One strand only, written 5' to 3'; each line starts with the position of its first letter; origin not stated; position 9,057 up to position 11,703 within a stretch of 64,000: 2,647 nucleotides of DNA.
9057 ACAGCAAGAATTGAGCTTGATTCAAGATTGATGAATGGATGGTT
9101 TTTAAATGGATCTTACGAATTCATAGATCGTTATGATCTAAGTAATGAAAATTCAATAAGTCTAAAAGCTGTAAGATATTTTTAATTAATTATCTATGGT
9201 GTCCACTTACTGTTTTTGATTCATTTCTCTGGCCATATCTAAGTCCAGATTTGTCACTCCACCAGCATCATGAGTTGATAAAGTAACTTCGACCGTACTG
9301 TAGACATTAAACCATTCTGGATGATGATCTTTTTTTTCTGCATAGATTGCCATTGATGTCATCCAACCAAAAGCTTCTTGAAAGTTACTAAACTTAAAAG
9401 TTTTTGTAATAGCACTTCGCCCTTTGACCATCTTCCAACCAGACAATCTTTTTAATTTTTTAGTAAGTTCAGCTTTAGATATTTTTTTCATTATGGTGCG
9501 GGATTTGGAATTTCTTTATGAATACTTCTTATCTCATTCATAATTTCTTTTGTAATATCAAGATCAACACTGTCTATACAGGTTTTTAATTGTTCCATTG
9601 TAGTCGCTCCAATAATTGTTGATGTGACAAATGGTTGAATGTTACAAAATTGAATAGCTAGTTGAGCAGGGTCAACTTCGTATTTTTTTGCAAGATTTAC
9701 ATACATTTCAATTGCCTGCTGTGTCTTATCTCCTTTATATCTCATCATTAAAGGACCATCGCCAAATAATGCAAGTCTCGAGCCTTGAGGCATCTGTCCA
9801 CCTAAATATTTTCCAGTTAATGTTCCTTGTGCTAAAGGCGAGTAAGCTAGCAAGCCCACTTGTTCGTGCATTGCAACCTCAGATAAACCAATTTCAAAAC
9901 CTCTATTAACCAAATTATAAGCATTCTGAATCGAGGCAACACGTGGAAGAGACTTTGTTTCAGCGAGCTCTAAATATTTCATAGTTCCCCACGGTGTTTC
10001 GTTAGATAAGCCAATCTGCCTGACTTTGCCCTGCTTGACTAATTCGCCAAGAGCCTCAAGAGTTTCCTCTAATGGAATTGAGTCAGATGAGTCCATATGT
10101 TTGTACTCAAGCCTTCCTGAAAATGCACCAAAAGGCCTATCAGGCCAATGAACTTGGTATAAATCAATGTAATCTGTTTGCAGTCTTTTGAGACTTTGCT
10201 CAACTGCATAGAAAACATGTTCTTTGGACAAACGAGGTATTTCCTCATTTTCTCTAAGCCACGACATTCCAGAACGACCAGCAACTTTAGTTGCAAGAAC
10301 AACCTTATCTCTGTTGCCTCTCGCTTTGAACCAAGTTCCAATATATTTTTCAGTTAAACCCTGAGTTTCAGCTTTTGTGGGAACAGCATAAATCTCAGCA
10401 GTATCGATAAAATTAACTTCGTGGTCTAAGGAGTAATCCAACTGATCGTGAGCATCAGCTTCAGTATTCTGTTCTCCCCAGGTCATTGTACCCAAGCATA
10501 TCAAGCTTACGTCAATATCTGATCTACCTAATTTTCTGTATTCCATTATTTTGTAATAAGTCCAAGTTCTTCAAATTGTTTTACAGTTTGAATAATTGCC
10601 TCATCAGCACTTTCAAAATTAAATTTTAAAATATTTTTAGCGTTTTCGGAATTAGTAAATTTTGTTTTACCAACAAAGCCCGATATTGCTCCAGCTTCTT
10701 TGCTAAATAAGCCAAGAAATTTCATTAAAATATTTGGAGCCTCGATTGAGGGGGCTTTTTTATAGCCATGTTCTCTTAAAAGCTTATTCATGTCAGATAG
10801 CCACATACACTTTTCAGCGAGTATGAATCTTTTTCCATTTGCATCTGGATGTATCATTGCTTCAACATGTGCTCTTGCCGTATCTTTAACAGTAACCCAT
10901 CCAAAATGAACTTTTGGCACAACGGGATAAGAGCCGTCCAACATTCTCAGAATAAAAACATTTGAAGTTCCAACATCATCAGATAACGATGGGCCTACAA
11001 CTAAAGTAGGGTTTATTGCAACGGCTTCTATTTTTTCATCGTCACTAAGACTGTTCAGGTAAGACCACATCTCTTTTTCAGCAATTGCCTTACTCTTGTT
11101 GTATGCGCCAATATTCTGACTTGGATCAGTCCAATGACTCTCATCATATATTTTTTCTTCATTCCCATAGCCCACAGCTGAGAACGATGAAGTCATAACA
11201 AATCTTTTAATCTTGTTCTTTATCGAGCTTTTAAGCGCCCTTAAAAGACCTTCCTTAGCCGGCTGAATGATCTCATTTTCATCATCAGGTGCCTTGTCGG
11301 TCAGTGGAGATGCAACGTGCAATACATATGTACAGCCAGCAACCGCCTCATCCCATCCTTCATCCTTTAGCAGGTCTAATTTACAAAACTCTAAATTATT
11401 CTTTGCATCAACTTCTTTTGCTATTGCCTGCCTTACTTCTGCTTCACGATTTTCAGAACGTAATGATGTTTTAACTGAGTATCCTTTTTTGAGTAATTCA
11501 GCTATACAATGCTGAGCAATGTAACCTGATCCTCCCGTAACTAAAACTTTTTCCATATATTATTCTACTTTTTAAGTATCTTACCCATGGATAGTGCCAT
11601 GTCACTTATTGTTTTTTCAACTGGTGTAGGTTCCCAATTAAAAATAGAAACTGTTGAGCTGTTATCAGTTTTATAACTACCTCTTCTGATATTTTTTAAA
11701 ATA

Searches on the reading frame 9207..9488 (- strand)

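Call 11: search_protein_families(library=ncbifam, proteins=[window:9207-9488:-], max_evalue=0.01)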
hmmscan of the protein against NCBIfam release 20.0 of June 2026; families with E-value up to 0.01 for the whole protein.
window:9207-9488:- (93 aa): 5 families
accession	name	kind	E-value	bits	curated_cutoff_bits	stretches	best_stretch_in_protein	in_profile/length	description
NF002018.0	PRK00823.1-3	equivalog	7.3e-41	138.2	108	1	2-91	5-94/98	4a-hydroxytetrahydrobiopterin dehydratase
NF002020.0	PRK00823.1-5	equivalog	1.3e-37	128.3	146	1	2-91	14-103/111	4a-hydroxytetrahydrobiopterin dehydratase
NF002017.0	PRK00823.1-2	equivalog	4.1e-23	81.2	80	1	2-91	4-91/94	4a-hydroxytetrahydrobiopterin dehydratase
NF002019.0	PRK00823.1-4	equivalog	6.8e-19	68.1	137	1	2-86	21-105/116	4a-hydroxytetrahydrobiopterin dehydratase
NF002016.0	PRK00823.1-1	equivalog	2.4e-13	50.2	133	1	2-90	18-108/113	4a-hydroxytetrahydrobiopterin dehydratase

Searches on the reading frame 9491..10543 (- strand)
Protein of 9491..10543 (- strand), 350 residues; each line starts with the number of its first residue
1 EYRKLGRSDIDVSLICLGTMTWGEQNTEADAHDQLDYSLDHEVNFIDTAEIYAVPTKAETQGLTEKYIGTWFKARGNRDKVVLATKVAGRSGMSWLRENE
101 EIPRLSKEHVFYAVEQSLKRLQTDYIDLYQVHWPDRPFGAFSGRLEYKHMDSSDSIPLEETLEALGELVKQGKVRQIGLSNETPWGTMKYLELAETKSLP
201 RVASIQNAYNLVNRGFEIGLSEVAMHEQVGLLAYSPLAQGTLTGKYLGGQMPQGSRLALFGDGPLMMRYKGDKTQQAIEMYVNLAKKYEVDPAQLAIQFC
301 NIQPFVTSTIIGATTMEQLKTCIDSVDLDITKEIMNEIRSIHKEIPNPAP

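Call 11: search_protein_families(library=ncbifam, proteins=[window:9491-10543:-], max_evalue=0.01)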
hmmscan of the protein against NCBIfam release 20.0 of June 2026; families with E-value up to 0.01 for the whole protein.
window:9491-10543:- (350 aa): 7 families
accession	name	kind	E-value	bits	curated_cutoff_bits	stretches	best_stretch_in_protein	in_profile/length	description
NF007912.0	PRK10625.1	equivalog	2.2e-130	435.1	415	1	2-350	3-346/346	NADP(H)-dependent aldo-keto reductase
NF049922.1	MethglyxlRedYdjG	equivalog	4.7e-35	121.2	550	1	4-345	5-324/326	NADH-dependent methylglyoxal reductase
TIGR01293.1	Kv_beta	subfamily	2.1e-31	109.1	365.4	1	2-341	3-318/319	voltage-dependent potassium channel subunit beta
NF007388.0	PRK09912.1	subfamily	6.9e-27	94.2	448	1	2-330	15-320/346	L-glyceraldehyde 3-phosphate reductase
NF007695.0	PRK10376.1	subfamily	1.3e-14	54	280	1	18-237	29-215/290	oxidoreductase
NF008377.0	PRK11172.1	equivalog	4.1e-11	42.6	327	1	77-183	55-132/267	2,5-didehydrogluconate reductase DkgB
NF008598.0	PRK11565.1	equivalog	3.5e-09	36.1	425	1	108-240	83-192/275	2,5-didehydrogluconate reductase DkgA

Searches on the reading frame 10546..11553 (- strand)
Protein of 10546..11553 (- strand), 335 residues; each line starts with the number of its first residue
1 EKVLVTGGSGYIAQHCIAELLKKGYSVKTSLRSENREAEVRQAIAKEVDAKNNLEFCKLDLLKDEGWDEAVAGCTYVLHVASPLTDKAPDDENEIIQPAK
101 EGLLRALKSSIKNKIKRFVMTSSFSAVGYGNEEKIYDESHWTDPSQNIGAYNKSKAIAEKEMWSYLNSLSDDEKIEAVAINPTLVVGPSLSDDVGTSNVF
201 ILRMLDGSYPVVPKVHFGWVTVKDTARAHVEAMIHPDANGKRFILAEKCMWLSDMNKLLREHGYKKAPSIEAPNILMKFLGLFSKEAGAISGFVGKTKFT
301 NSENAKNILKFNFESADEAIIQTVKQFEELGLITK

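Call 11: search_protein_families(library=ncbifam, proteins=[window:10546-11553:-], max_evalue=0.01)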
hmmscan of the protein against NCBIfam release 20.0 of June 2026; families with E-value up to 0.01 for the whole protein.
window:10546-11553:- (335 aa): 19 families
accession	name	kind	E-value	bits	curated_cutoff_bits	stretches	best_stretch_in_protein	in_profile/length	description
TIGR03466.1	HpnA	hypoth_equivalog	4.8e-37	127.6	367.65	1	2-330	2-324/327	hopanoid-associated sugar epimerase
NF052578.1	StrlDmthSdmBMthl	equivalog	1.5e-17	64.4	600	1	3-280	3-262/328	sterol demethylase protein SdmB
NF042423.1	oxyalk_red_Shew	equivalog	1.7e-14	53.7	580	1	2-189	10-178/331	2-alkyl-3-oxoalkanoate reductase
TIGR04180.1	EDH_00030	hypoth_equivalog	1.7e-11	43.7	475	1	3-170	1-164/297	NAD-dependent 4,6-dehydratase LegB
TIGR01746.1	Thioester-redct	subfamily_domain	2.1e-11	43.7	213.35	1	2-273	1-290/371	thioester reductase domain-containing protein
NF042422.1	oxyalk_red_OleD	equivalog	3.8e-10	39.7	580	1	2-189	2-172/329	2-alkyl-3-oxoalkanoate reductase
TIGR01179.1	galE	equivalog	3.2e-09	36.1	262.3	1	2-167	1-161/332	UDP-glucose 4-epimerase GalE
NF043036.1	ErythonDh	equivalog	1.1e-08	34.7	325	1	2-160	2-158/321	D-erythronate dehydrogenase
NF050030.1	thlkprotThyD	equivalog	1.4e-07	31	400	1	2-255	2-242/305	thylakoid membrane protein ThyD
NF007956.0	PRK10675.1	subfamily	2.5e-07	30.1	394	1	2-160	2-158/338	UDP-glucose 4-epimerase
TIGR01777.1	yfcH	hypoth_equivalog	1e-06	28.6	207.35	1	3-140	1-128/292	TIGR01777 family oxidoreductase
NF047420.2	EF_P_mod_YmfI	equivalog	4.5e-05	23.3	238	1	3-73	2-70/236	elongation factor P 5-aminopentanone reductase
NF041293.1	G6PDh_Azf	equivalog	4.9e-05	22.9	400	1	2-130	4-122/252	NAD-dependent glucose-6-phosphate dehydrogenase Azf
TIGR02197.1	heptose_epim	equivalog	0.00022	20.5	274.6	1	3-157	1-144/316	ADP-glyceromanno-heptose 6-epimerase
TIGR03589.1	PseB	equivalog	0.00022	20.3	407.75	1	2-126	6-128/324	UDP-N-acetylglucosamine 4,6-dehydratase (inverting)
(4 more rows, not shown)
